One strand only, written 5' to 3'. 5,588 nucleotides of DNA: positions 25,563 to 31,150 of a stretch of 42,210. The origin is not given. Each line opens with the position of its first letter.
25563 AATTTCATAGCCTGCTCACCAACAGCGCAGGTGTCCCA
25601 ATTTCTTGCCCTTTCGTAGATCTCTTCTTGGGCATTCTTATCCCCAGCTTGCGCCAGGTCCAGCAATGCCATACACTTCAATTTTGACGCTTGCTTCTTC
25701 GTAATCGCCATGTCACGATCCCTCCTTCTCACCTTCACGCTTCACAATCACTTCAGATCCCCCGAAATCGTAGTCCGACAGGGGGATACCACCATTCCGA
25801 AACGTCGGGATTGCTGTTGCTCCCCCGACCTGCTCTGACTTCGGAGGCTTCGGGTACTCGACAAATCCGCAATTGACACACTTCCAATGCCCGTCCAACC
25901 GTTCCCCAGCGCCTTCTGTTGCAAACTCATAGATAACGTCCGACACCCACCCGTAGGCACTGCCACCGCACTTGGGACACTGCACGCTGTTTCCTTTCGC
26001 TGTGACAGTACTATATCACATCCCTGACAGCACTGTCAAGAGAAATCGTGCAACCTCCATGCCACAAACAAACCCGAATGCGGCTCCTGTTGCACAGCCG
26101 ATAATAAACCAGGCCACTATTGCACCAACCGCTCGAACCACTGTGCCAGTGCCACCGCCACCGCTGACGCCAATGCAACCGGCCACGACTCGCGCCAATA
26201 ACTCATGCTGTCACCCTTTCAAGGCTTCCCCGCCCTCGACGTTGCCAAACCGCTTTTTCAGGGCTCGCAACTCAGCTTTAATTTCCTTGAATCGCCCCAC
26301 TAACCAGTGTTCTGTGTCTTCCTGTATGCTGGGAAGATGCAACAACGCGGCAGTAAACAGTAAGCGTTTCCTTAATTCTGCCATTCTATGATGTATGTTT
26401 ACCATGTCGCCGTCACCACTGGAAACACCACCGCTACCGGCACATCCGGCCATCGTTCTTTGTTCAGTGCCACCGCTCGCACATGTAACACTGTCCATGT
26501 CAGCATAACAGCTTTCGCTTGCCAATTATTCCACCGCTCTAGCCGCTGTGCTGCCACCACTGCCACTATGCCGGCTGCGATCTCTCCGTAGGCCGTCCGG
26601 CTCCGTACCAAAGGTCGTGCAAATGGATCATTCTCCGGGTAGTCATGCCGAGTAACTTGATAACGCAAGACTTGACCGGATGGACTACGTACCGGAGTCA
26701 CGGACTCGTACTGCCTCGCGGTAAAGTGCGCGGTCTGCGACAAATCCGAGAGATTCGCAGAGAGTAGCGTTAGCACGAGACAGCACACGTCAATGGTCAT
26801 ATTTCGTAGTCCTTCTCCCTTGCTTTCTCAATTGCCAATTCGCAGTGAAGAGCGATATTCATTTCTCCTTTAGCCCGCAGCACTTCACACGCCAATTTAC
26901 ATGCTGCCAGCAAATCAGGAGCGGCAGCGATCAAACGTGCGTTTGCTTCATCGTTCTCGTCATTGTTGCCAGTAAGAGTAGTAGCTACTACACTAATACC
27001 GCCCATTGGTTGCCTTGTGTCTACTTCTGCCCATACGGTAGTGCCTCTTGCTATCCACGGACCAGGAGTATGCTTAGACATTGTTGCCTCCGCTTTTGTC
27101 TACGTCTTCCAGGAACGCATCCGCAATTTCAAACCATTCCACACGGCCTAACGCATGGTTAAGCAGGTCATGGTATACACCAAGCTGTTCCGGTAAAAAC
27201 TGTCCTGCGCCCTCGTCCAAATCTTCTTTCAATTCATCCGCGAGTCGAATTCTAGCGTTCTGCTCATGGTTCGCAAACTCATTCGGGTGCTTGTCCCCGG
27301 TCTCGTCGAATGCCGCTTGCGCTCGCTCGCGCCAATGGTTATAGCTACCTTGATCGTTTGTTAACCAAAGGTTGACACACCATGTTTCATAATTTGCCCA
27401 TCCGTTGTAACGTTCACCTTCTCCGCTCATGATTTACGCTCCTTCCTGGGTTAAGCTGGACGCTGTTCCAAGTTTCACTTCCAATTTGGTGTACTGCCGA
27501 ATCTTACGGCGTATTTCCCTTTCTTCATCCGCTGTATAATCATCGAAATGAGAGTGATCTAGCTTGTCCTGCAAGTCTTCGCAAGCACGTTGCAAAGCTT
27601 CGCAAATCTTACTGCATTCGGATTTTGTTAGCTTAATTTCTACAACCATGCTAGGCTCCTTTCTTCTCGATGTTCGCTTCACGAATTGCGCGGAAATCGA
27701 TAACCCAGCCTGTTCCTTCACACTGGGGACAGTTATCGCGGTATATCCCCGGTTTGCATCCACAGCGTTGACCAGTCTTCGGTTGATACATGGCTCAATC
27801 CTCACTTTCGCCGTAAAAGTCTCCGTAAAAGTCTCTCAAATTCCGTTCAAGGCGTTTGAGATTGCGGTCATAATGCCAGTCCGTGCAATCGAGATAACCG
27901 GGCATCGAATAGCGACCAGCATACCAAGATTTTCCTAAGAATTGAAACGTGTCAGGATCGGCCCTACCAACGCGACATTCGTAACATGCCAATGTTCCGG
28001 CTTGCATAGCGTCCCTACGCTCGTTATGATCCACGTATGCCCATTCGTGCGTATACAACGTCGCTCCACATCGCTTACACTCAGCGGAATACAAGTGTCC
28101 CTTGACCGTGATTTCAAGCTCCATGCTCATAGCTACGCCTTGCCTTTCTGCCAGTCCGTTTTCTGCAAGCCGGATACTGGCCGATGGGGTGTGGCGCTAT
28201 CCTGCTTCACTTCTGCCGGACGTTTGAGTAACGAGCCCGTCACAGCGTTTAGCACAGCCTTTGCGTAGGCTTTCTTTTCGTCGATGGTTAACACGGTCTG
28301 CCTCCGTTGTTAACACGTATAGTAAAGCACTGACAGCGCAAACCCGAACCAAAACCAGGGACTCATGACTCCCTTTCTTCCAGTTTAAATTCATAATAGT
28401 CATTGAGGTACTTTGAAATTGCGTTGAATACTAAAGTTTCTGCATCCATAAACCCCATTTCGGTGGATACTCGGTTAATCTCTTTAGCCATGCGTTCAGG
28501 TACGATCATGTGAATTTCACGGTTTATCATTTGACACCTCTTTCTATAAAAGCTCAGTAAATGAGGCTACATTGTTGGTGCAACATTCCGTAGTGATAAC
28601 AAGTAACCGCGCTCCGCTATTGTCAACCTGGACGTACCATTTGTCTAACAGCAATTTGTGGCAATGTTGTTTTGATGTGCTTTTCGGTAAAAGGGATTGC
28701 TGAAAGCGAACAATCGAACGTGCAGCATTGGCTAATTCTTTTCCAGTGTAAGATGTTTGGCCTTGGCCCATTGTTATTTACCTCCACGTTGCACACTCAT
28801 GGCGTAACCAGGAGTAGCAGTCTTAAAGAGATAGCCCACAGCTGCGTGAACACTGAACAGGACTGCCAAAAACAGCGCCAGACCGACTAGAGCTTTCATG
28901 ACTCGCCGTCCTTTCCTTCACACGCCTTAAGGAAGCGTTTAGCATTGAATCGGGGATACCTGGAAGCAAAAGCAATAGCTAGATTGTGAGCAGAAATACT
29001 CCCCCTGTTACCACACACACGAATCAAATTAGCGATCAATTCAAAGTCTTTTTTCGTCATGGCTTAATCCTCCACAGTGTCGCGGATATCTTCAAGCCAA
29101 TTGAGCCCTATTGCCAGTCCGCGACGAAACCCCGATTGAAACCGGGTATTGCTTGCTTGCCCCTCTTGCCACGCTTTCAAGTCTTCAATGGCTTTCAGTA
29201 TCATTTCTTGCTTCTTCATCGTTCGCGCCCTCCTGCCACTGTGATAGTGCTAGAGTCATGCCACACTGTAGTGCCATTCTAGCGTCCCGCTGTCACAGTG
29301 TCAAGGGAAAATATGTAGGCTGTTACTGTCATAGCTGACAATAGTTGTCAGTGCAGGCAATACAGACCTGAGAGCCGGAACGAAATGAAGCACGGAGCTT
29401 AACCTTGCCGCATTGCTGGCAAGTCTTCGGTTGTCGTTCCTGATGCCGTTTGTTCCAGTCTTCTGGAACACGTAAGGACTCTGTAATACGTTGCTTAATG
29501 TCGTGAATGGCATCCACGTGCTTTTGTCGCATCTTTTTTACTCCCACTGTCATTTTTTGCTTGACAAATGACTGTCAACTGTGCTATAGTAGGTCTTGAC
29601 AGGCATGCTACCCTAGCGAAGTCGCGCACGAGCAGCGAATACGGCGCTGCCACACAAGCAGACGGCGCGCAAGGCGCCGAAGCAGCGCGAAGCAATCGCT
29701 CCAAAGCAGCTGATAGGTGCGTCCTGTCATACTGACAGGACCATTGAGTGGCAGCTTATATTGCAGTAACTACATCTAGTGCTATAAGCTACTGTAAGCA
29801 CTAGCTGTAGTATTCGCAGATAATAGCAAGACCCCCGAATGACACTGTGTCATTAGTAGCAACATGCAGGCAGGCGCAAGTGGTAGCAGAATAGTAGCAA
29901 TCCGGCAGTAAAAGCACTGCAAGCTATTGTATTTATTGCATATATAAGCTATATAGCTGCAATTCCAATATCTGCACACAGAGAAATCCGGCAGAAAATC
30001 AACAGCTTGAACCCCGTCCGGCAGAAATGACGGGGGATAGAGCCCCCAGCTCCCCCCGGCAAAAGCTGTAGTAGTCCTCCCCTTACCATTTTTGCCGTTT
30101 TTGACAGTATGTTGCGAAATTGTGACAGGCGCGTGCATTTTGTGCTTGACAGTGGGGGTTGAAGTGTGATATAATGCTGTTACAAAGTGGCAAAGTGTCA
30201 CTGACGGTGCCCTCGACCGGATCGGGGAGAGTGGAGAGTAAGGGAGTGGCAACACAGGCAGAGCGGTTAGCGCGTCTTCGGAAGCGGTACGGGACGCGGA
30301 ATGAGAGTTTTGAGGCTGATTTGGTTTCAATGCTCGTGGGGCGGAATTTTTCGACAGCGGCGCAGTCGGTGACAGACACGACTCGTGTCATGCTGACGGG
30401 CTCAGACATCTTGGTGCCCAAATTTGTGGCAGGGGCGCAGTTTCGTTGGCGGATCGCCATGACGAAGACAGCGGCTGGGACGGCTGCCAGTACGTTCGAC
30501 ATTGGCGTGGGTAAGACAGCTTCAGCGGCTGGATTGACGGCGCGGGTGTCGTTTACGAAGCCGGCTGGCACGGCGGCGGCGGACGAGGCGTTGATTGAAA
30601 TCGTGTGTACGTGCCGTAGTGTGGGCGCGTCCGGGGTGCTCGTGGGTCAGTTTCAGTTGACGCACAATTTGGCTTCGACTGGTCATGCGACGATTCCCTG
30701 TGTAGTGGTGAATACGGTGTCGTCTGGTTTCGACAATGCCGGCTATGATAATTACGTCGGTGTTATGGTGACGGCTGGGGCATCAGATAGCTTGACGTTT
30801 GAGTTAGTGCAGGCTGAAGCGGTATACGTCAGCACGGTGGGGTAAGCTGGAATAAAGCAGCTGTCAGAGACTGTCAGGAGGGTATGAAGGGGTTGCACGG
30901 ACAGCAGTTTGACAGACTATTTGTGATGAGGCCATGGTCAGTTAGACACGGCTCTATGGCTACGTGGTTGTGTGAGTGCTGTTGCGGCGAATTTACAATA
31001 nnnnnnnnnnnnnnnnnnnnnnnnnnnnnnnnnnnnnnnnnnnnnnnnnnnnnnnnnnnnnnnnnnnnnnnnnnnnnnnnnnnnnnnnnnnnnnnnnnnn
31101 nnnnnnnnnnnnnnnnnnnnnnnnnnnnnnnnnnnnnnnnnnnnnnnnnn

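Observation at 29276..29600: Lambda-like immunity-region topology with a 67-aa zinc-ribbon protein in the cI position and TGTCA/TGACA operators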

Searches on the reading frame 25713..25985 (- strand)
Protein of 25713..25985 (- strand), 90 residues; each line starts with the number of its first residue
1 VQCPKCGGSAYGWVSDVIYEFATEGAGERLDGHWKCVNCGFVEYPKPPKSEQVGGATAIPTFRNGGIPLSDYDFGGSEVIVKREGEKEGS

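Call 63: search_protein_families(library=pfam, proteins=[window:25713-25985:-], max_evalue=0.1)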
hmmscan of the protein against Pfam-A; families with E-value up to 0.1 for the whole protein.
window:25713-25985:- (90 aa): 3 families
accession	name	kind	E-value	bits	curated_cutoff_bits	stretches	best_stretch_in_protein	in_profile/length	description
PF21349.2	RUBY_RBDX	-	0.006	16.5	26.5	1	34-49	1-17/30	Rubrerythrin, rubredoxin-like domain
PF04606.18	Ogr_Delta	-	0.06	13.7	26.3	0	3-24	2-23/47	Ogr/Delta-like zinc finger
PF07282.18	Cas12f1-like_TNB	-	0.072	13.7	26.3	1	2-42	30-49/60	Cas12f1-like, TNB domain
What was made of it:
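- On Ogr/Delta zinc-finger activators (PF04606): The other small Cys protein (25713-25985) gives only E = 0.06, below the cut-off (call 63).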

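Call 79: search_protein_families(library=ncbifam, proteins=[window:25713-25985:-], max_evalue=0.1)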
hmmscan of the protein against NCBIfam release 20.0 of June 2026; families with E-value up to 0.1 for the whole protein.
window:25713-25985:- (90 aa): 1 family
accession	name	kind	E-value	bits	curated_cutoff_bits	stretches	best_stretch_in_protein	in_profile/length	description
TIGR04165.1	methano_modCys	hypoth_equivalog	0.0032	17.7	60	1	2-42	9-45/50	TIGR04165 family Cys-rich peptide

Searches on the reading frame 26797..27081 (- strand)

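Call 34: search_protein_families(library=phrogs, proteins=[window:26797-27081:-], max_evalue=0.01)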
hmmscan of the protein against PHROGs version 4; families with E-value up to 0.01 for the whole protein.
window:26797-27081:- (94 aa): 1 family
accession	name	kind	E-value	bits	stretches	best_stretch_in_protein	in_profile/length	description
phrog_1273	-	unknown function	1.2e-15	58.7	1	1-88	5-98/103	-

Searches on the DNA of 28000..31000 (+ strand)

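Call 6: search_dna_similar(query=window:28000-31000:+, collection=phages, mode=distant)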
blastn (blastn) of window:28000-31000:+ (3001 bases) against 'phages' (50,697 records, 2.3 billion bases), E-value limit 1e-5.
No match.
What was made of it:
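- Tried and rejected: DNA search of 28000-31000 against 50,697 phage records found no match (call 6).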

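Call 38: search_rna_families(source=window, start=29200, end=30300, threshold=evalue, max_evalue=1)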
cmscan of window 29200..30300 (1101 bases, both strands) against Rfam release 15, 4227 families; matches with E-value up to 1: 1.
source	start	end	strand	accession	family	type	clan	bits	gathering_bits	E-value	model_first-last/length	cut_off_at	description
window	29295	29368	-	RF01977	HOTAIRM1_3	Gene; lncRNA;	-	19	37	0.053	1-59/59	no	HOX antisense intergenic RNA myeloid 1 conserved region 3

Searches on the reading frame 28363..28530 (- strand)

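Call 10: search_protein_families(library=pfam, proteins=[window:28363-28530:-], max_evalue=0.1)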
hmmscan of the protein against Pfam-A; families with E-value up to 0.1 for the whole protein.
window:28363-28530:- (55 aa): 0 families

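Call 13: search_protein_families(library=phrogs, proteins=[window:28363-28530:-], max_evalue=0.01)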
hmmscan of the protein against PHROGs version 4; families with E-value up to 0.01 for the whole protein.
window:28363-28530:- (55 aa): 0 families

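Call 79: search_protein_families(library=ncbifam, proteins=[window:28363-28530:-], max_evalue=0.1)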
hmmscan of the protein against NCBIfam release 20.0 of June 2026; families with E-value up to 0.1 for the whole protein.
window:28363-28530:- (55 aa): 2 families
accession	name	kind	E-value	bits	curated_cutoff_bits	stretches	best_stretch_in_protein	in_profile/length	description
NF002150.0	PRK00982.1-4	subfamily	0.026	14.8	66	1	3-54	7-61/80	acyl carrier protein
NF041845.1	lipo_FAD_I_fam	domain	0.088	13.2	35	1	8-52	63-106/111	FAD-I family protein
